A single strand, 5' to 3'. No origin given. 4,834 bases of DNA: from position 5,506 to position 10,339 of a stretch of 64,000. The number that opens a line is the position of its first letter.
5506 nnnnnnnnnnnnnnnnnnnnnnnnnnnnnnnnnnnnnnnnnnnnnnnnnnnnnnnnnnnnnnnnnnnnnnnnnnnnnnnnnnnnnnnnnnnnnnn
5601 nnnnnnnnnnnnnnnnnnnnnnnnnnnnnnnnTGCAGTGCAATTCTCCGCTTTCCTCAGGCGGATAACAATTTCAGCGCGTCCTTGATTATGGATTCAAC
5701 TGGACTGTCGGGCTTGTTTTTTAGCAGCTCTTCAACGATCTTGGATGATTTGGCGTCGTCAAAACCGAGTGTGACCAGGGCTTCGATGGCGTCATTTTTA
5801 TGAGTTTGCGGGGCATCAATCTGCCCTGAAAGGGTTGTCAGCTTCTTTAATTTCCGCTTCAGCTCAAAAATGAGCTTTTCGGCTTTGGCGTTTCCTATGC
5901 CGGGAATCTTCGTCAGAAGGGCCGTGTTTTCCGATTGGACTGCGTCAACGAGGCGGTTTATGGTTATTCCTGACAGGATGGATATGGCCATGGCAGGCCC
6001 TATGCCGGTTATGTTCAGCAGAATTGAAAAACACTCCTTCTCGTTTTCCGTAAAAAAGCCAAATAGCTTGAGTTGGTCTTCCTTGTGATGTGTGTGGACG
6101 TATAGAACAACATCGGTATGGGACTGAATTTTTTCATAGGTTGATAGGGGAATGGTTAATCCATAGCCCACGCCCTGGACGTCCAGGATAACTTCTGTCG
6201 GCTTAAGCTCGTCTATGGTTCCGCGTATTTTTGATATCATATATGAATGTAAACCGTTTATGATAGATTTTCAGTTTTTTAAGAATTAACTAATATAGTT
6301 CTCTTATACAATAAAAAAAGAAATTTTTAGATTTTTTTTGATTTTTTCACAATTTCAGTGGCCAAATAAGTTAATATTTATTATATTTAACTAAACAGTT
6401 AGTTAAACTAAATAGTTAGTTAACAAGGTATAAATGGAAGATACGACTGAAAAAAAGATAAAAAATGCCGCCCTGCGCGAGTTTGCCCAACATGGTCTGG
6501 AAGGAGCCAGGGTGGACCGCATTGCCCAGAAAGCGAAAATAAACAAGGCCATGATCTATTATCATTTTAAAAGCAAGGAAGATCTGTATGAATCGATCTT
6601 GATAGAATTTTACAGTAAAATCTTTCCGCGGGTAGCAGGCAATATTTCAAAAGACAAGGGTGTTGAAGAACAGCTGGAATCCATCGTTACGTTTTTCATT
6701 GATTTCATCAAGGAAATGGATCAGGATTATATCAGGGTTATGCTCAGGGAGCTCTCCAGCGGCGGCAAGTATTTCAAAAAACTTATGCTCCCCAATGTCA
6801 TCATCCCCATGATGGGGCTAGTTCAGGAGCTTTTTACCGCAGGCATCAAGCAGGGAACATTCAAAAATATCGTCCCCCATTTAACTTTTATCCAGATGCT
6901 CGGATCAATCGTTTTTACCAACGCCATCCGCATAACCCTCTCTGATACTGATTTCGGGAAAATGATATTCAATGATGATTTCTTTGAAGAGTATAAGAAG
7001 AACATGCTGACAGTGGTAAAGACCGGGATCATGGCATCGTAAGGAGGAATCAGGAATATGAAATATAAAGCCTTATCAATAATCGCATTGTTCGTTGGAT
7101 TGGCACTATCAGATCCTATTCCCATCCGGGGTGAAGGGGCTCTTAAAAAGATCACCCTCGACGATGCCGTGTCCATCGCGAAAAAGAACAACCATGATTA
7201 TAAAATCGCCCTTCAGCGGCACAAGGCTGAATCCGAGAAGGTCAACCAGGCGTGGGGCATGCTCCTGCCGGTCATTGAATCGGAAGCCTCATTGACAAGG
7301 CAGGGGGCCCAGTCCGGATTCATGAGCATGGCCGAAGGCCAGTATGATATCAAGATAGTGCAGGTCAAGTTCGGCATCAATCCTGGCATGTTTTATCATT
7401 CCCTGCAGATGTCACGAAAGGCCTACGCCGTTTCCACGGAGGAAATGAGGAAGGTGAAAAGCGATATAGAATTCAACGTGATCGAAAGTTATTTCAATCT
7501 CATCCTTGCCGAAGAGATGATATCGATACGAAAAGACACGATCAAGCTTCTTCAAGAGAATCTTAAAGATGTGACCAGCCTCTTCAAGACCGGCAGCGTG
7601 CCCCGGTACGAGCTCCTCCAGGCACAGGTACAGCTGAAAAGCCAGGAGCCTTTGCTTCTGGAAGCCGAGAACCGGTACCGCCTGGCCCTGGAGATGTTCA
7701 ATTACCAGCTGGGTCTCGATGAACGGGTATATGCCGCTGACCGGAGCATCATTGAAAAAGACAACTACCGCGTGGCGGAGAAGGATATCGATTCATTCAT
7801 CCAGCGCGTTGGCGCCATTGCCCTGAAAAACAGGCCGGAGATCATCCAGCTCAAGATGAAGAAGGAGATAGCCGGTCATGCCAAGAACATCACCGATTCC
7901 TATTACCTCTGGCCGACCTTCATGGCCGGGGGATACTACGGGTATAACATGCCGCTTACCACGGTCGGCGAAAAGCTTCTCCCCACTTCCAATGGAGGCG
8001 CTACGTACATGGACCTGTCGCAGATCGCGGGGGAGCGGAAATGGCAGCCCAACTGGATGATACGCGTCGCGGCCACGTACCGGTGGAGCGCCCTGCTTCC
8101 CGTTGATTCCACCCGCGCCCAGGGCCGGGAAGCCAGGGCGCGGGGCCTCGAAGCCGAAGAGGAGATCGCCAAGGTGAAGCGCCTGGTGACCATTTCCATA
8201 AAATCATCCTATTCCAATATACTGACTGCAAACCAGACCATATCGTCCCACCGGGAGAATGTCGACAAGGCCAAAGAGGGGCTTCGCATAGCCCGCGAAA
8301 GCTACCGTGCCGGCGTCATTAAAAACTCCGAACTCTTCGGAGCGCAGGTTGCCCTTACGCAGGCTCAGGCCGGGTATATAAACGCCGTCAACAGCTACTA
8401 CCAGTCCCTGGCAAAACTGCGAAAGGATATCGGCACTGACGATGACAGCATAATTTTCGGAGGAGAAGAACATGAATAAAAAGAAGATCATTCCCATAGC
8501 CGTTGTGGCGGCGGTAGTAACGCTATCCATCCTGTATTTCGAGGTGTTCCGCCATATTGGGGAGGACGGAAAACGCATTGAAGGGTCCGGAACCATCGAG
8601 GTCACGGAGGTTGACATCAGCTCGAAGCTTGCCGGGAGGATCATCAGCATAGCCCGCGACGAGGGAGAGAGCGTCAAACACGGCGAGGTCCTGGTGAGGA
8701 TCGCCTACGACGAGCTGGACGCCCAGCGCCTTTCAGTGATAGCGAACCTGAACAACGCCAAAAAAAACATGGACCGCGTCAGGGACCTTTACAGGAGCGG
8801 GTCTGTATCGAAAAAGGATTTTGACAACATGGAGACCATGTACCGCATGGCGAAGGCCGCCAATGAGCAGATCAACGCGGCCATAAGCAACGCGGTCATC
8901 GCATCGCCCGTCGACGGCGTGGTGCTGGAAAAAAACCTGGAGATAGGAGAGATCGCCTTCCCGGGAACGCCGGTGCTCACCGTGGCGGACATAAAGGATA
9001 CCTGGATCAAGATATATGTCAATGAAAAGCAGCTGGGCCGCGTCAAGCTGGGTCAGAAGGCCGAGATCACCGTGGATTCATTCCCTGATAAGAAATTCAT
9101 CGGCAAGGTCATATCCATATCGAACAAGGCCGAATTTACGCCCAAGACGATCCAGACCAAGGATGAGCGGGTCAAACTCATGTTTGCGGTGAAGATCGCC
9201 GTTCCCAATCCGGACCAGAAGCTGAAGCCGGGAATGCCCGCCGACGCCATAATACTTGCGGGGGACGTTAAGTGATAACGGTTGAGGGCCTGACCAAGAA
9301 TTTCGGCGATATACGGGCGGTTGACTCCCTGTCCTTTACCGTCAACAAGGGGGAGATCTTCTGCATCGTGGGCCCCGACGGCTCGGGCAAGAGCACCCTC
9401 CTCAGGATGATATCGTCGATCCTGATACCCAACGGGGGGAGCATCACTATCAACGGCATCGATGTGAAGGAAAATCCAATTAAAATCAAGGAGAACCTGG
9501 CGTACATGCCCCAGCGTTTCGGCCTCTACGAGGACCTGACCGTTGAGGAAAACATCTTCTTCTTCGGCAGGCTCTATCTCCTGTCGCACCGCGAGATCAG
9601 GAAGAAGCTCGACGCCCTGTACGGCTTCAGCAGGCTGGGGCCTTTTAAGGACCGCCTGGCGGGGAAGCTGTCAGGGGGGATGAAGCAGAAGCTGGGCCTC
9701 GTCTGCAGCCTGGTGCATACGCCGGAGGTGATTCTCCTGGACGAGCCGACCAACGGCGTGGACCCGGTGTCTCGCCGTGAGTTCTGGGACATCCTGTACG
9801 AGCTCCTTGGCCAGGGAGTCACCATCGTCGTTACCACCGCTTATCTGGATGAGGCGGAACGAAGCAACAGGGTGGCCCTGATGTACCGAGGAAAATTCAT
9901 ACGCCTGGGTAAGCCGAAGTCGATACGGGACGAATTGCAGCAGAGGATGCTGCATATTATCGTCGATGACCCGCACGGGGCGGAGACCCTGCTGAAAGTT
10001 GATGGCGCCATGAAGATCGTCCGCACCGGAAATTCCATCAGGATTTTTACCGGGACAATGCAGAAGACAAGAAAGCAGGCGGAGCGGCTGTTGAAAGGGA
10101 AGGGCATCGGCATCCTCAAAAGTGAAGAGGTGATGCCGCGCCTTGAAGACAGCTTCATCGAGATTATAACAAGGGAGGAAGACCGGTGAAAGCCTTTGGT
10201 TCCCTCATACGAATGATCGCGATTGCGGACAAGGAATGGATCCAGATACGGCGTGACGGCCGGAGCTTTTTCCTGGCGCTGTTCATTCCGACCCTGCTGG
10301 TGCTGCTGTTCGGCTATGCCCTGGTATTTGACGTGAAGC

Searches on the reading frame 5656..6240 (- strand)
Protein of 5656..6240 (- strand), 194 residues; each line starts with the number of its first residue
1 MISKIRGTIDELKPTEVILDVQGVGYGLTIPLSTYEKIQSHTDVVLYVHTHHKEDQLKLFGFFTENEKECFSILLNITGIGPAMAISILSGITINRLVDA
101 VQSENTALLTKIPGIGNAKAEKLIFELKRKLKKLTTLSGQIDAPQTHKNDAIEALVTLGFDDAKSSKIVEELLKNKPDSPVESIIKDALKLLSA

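Call 14: search_protein_families(library=pfam, proteins=[window:5656-6240:-], max_evalue=0.001)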
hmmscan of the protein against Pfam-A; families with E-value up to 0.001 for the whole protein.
window:5656-6240:- (194 aa): 4 families
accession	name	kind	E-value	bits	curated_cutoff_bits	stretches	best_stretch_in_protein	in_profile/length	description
PF01330.27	RuvA_N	-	2.3e-20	72.9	23.6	1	1-61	1-61/61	RuvA N terminal domain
PF14520.12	HHH_5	-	1.1e-13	51.8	27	1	71-129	1-57/57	Helix-hairpin-helix domain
PF07499.19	RuvA_C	-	4.6e-10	40.2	24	1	149-193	4-47/47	RuvA, C-terminal domain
PF00633.29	HHH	-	1.8e-05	24.8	24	0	74-90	13-29/30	Helix-hairpin-helix motif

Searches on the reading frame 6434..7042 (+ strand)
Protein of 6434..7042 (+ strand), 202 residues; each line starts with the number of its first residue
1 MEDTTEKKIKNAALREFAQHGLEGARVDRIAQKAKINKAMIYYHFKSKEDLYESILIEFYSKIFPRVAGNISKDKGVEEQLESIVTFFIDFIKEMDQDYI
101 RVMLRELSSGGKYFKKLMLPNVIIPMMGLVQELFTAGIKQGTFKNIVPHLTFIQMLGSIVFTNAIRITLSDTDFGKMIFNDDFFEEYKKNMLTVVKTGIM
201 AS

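Call 14: search_protein_families(library=pfam, proteins=[window:6434-7042:+], max_evalue=0.001)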
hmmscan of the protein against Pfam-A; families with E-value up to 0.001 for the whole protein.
window:6434-7042:+ (202 aa): 3 families
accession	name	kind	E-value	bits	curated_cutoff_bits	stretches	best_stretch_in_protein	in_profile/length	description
PF00440.29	TetR_N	-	5.3e-15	55.4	24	1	11-54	3-46/47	Bacterial regulatory proteins, tetR family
PF14514.11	TetR_C_9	-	0.0003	21.4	25.3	1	122-201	48-126/130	Tetracyclin repressor-like, C-terminal domain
PF17938.6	TetR_C_29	-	0.001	19.7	26.2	0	79-192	3-116/119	Tetracyclin repressor-like, C-terminal domain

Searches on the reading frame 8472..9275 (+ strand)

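Call 14: search_protein_families(library=pfam, proteins=[window:8472-9275:+], max_evalue=0.001)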
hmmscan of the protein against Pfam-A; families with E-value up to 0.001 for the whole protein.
window:8472-9275:+ (267 aa): 4 families
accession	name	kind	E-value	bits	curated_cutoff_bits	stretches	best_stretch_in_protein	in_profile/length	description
PF16576.10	HlyD_D23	-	6.6e-29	101.2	30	1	36-256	6-213/214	Barrel-sandwich domain of CusB or HlyD membrane-fusion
PF13437.12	HlyD_3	-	5.4e-20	72.6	22.2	1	142-254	1-106/106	HlyD family secretion protein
PF00529.27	CusB_dom_1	-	4.3e-05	24.1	26.5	1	21-258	12-84/89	Cation efflux system protein CusB domain 1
PF00364.28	Biotin_lipoyl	-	0.00042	20.5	22.1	0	46-77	42-73/73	Biotin-requiring enzyme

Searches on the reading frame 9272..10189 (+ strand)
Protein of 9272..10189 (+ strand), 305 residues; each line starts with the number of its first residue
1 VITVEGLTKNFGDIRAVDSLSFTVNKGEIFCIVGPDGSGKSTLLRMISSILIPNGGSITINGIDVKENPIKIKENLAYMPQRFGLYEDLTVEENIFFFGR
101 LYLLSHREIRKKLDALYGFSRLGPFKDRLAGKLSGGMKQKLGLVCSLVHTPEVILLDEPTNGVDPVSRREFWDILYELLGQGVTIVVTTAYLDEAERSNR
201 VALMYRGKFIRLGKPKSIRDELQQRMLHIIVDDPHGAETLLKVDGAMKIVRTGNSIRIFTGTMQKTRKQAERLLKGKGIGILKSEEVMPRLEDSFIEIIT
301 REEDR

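Call 14: search_protein_families(library=pfam, proteins=[window:9272-10189:+], max_evalue=0.001)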
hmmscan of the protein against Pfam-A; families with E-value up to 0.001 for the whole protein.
window:9272-10189:+ (305 aa): 6 families
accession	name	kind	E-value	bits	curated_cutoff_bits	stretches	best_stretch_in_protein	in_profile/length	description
PF00005.33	ABC_tran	-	8.6e-31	107.8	25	1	18-161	2-137/137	ABC transporter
PF13304.12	AAA_21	-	4.5e-12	47.1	27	1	130-189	235-297/304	AAA domain, putative AbiEii toxin, Type IV TA system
PF13555.12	AAA_29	-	7.7e-06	26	27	1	22-61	17-55/61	P-loop containing region of AAA domain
PF13476.12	AAA_23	-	4.1e-05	24.7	27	1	9-51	5-43/201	AAA domain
PF25199.1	nSTAND_NTPase5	-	5.4e-05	23.5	34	0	25-52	39-66/145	Novel STAND NTPase 5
PF13732.12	DrrA1-3_C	-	0.0005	21.2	27.4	1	213-298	1-80/81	ATP-binding protein DrrA1-3-like, C-terminal domain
